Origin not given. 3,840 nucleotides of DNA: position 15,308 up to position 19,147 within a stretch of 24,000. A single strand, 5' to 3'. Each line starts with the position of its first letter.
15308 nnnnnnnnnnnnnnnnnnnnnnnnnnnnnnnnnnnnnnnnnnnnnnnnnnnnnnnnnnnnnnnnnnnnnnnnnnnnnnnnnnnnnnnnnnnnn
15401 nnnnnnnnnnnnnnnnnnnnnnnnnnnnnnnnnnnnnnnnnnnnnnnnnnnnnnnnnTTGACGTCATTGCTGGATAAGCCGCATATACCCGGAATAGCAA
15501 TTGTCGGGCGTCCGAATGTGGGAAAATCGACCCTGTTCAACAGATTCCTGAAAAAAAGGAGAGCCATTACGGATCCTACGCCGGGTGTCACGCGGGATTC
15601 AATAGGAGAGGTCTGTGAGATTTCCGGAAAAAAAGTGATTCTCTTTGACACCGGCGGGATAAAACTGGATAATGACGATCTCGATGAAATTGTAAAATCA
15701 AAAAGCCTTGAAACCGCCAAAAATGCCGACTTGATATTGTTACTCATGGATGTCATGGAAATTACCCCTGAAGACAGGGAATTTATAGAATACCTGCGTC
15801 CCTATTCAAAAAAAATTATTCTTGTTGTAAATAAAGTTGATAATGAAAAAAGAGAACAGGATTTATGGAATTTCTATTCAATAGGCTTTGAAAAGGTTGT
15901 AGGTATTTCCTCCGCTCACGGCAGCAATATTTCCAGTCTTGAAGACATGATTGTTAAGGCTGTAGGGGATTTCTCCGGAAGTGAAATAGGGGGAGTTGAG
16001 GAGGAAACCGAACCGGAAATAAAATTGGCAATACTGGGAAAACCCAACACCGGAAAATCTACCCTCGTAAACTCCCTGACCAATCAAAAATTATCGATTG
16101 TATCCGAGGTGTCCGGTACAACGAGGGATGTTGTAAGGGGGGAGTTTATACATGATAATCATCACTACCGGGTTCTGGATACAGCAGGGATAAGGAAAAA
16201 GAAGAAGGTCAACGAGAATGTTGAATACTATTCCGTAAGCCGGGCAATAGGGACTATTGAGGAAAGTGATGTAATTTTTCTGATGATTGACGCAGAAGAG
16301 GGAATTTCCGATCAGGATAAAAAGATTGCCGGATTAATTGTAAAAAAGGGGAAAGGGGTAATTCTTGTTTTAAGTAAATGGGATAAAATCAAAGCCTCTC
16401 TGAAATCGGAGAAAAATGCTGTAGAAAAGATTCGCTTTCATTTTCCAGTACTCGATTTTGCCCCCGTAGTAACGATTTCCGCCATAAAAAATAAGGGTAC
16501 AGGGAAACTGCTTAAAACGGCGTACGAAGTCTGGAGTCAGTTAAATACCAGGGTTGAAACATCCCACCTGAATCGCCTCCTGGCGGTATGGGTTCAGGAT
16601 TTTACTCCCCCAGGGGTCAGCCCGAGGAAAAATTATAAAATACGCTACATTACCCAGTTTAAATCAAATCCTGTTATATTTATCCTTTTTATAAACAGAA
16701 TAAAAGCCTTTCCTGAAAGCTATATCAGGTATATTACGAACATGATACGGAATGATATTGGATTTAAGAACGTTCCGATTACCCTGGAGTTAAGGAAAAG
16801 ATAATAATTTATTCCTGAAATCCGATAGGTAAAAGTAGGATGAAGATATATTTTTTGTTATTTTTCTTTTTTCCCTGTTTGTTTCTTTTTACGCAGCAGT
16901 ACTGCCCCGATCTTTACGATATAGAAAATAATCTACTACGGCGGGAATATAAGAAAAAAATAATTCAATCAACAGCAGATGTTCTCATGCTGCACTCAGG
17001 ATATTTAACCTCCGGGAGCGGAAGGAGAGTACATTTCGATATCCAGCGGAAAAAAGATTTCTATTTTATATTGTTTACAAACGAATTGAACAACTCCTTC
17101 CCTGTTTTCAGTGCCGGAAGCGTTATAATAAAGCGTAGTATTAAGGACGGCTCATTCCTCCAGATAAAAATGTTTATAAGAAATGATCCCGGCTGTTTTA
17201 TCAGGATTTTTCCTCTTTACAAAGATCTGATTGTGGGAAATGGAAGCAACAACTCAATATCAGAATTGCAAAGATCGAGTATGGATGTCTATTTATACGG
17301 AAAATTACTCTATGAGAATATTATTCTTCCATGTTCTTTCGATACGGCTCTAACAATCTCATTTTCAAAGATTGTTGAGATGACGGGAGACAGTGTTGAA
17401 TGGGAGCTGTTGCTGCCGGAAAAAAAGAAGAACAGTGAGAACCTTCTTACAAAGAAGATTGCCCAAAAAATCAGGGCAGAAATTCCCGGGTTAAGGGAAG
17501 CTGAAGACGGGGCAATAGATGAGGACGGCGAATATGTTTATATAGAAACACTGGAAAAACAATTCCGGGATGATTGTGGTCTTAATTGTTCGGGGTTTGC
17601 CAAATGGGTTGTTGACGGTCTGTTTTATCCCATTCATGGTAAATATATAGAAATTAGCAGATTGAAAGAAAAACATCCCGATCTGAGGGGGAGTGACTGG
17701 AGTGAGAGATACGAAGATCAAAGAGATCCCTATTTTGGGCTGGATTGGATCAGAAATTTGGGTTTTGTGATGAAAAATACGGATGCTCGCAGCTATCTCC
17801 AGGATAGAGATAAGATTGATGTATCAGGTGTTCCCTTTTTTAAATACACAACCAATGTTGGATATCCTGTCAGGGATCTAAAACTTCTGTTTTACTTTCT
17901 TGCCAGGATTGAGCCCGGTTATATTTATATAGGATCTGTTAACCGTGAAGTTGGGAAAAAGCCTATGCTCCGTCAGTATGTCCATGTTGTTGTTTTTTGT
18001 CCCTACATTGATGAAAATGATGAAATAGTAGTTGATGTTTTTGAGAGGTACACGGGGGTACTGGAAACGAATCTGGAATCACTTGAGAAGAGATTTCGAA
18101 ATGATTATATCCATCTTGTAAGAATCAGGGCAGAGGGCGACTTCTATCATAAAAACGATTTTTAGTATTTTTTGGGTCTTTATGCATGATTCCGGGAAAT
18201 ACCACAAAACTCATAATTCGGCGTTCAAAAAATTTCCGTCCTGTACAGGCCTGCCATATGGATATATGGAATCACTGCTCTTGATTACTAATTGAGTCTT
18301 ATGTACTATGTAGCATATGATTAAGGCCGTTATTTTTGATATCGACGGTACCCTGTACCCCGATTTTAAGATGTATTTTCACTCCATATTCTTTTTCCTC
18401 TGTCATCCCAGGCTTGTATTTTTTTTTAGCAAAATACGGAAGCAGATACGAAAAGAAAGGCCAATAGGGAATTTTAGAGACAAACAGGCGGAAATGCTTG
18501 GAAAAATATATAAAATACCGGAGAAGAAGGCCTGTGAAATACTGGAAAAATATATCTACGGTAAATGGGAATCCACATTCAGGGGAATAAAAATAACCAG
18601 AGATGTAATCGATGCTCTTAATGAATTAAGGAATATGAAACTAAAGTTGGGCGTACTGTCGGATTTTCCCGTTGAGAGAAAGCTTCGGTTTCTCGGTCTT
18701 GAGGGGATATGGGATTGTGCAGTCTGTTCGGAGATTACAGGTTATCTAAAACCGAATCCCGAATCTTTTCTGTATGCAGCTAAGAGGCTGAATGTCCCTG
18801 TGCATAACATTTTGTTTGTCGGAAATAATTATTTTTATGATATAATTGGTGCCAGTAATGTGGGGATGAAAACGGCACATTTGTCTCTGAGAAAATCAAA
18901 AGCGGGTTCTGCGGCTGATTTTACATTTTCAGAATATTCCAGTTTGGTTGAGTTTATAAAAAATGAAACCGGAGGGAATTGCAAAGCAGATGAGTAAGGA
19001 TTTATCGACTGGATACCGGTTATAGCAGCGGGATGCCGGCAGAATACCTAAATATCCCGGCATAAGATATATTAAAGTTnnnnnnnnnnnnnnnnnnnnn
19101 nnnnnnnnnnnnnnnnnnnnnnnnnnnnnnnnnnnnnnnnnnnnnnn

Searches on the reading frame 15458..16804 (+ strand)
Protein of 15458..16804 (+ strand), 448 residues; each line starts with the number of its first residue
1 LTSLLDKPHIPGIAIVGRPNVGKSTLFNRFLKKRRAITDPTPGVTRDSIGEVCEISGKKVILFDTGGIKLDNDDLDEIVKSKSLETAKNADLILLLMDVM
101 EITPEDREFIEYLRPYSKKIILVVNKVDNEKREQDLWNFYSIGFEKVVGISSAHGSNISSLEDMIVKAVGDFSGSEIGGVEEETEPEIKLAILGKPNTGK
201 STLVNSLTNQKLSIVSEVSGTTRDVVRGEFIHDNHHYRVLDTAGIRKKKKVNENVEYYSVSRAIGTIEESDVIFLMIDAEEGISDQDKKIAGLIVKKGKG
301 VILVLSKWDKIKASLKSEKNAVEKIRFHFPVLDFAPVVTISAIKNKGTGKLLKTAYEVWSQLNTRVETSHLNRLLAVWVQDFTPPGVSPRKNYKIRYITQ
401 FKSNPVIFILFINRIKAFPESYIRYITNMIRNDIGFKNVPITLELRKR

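Call 7: search_protein_families(library=pfam, proteins=[window:15458-16804:+], max_evalue=0.01)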
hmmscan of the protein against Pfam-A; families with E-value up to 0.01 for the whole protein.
window:15458-16804:+ (448 aa): 27 families (the best 25 are shown)
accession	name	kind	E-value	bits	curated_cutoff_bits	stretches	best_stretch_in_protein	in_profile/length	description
PF01926.29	MMR_HSR1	-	5.5e-55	184.8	21.9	2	13-126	2-113/113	50S ribosome-binding GTPase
PF02421.24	FeoB_N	-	2.3e-26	92.6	27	2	13-161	3-152/156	Ferrous iron transport protein B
PF14714.11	KH_dom-like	-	5.6e-24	84.7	27.3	1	365-446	1-81/81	KH-domain-like of EngA bacterial GTPase enzymes, C-terminal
PF00009.33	GTP_EFTU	-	2.1e-20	73.5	26.5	2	188-357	4-184/188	Elongation factor Tu GTP binding domain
PF00350.29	Dynamin_N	-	1.6e-13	51.5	27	0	51-127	94-168/168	Dynamin family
PF04548.22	AIG1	-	2.2e-11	44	27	2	13-114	3-108/212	AIG1 family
PF08477.19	Roc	-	4.6e-09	37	27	1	13-128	2-119/119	Ras of Complex, Roc, domain of DAPkinase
PF00071.28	Ras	-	3e-08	33.9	21.6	1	13-132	2-119/162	Ras family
PF03193.22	RsgA_GTPase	-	6e-08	33.1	30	0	119-246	55-169/174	RsgA GTPase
PF10662.15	PduV-EutP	-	1.1e-07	32.2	21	0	85-165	59-141/143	Ethanolamine utilisation - propanediol utilisation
PF05621.17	TniB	-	2.5e-06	27.5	22.4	1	6-39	31-64/189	Bacterial TniB protein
PF00025.27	Arf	-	3.7e-06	27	22.3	0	13-67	17-67/174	ADP-ribosylation factor family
PF00005.33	ABC_tran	-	1.7e-05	25.9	25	0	185-267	9-80/137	ABC transporter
PF13238.12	AAA_18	-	0.00021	22.2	29.4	0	191-254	2-54/128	AAA domain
PF13479.12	AAA_24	-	0.0003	21.1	27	0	188-213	3-27/195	AAA domain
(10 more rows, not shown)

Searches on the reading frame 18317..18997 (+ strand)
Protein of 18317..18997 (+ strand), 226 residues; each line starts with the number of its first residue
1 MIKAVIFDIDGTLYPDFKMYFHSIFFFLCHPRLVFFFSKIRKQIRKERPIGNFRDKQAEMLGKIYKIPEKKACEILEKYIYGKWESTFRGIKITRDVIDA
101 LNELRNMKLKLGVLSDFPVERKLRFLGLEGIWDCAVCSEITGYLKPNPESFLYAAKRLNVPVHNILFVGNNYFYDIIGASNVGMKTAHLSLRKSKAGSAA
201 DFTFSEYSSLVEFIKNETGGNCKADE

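Call 7: search_protein_families(library=pfam, proteins=[window:18317-18997:+], max_evalue=0.01)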
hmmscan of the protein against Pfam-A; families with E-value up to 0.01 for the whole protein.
window:18317-18997:+ (226 aa): 3 families
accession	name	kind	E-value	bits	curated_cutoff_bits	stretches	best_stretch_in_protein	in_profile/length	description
PF00702.32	Hydrolase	-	6.1e-21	76.1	26.4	1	2-183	1-191/191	haloacid dehalogenase-like hydrolase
PF13419.12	HAD_2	-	2.4e-17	64.1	23.8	1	5-187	1-176/178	Haloacid dehalogenase-like hydrolase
PF13242.12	Hydrolase_like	-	8.1e-07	29.3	22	1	145-187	4-46/75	HAD-hyrolase-like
